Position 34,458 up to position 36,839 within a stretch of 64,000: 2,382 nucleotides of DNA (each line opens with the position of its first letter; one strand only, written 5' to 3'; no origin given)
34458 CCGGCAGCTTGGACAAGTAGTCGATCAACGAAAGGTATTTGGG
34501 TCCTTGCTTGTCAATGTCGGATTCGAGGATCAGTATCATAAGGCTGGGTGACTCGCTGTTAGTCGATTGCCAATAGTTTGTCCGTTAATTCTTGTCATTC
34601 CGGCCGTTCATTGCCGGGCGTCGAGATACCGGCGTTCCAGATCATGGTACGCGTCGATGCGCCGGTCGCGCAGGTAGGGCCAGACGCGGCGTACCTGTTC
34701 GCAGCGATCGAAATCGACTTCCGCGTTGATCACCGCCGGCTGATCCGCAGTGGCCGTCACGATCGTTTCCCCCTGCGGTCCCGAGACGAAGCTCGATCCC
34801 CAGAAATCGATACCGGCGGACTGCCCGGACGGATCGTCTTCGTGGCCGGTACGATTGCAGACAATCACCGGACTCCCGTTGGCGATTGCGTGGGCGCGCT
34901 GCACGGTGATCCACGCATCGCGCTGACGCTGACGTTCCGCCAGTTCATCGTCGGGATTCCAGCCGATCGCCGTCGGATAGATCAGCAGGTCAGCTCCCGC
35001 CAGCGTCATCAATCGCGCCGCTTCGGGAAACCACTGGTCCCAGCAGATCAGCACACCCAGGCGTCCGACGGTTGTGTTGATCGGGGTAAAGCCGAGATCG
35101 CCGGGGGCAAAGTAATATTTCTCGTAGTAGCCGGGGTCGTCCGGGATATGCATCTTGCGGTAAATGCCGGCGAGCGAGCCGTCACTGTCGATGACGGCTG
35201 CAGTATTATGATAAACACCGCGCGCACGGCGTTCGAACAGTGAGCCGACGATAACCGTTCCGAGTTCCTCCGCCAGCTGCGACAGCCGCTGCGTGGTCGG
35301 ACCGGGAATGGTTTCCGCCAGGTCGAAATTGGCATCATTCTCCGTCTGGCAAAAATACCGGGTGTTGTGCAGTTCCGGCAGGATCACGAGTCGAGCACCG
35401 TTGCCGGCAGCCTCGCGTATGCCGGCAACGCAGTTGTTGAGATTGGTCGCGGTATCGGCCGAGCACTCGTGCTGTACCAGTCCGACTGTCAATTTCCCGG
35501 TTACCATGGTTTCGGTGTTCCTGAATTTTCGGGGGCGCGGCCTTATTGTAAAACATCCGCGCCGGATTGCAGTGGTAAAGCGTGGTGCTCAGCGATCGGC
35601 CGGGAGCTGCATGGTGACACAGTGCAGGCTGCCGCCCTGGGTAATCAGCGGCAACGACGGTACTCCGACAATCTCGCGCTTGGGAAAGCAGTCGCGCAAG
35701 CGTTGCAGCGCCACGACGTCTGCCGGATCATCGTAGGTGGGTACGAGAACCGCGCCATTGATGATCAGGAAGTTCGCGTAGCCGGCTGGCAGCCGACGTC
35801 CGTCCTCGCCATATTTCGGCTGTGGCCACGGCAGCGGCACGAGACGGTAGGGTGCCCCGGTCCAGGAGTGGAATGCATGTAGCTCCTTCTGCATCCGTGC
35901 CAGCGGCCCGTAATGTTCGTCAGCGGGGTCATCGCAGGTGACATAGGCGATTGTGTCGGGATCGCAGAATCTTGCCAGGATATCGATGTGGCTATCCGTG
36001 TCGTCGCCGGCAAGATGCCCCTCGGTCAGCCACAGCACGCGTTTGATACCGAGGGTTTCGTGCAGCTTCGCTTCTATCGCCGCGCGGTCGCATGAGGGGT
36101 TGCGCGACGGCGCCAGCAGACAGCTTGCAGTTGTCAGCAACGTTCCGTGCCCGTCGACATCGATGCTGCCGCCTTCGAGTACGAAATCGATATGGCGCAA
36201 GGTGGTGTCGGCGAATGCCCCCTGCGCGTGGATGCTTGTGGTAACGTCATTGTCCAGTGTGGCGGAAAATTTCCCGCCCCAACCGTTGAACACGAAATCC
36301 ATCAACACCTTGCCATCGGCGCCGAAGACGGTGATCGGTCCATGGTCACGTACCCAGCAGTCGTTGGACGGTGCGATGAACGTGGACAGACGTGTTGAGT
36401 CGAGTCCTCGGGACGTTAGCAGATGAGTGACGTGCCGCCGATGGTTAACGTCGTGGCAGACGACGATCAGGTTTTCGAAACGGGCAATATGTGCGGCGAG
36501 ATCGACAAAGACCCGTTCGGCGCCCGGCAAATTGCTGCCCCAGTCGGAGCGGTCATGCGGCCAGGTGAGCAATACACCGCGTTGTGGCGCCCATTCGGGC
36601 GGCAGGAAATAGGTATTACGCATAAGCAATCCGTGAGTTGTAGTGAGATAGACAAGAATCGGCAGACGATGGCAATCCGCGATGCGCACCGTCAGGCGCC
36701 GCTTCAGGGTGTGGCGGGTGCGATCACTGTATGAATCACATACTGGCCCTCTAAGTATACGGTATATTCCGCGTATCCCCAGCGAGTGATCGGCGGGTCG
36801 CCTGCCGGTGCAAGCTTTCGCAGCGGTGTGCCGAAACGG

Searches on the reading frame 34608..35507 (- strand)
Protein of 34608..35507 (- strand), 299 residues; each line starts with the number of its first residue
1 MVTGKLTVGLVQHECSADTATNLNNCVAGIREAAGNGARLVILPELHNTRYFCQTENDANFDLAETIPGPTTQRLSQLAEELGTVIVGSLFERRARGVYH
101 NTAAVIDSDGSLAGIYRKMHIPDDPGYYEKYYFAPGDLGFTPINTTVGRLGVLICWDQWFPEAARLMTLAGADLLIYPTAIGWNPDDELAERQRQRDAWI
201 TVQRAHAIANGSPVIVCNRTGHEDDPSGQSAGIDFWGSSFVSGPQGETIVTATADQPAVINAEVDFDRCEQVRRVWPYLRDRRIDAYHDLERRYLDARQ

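Call 7: search_protein_families(library=ncbifam, proteins=[window:34608-35507:-], max_evalue=0.00001)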
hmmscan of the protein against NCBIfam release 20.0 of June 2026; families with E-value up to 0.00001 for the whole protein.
window:34608-35507:- (299 aa): 11 families
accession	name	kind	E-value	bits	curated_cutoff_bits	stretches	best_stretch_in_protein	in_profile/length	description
TIGR03381.1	agmatine_aguB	equivalog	3.2e-89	299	410.25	1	7-289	2-278/279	N-carbamoylputrescine amidase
NF040852.1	nitrile_Arch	equivalog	4.9e-36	124.2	500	1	18-287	14-260/262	nitrilase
NF033621.1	de_GSH_amidase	exception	7.2e-26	91.1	355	1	8-285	2-256/260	deaminated glutathione amidase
NF010588.0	PRK13981.1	equivalog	7.2e-21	74.2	479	1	6-264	5-244/546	NAD+ synthase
NF009803.0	PRK13287.1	equivalog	2.8e-17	62.5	406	1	14-276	27-269/333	formamidase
TIGR00546.1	lnt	equivalog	5.7e-16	58.7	132.9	1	133-221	302-384/395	apolipoprotein N-acyltransferase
TIGR04048.1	nitrile_sll0784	equivalog_domain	3.9e-14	52.3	502.6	1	19-164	17-168/301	Nit6803 family nitrilase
NF043013.1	DeGluthAmidYersProt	equivalog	9.1e-14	51.2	500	1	8-283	6-269/278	deaminated glutathione amidase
NF007757.0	PRK10438.1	equivalog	4.5e-12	45.8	249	1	16-281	15-249/256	amidohydrolase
NF009802.0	PRK13286.1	equivalog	6e-12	45.2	427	1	17-266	32-260/345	aliphatic amidase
NF002730.0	PRK02628.1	equivalog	5.9e-09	34.6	473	1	15-137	23-141/677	NAD(+) synthase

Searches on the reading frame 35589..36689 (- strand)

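Call 7: search_protein_families(library=ncbifam, proteins=[window:35589-36689:-], max_evalue=0.00001)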
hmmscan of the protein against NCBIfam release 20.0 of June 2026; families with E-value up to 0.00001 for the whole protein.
window:35589-36689:- (366 aa): 2 families
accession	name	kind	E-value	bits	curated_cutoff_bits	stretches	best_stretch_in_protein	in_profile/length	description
NF010070.0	PRK13551.1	subfamily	3.6e-70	236.6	483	1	24-364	10-363/365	agmatine deiminase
TIGR03380.1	agmatine_aguA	equivalog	5.6e-67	226.2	381.8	1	25-364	6-357/357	agmatine deiminase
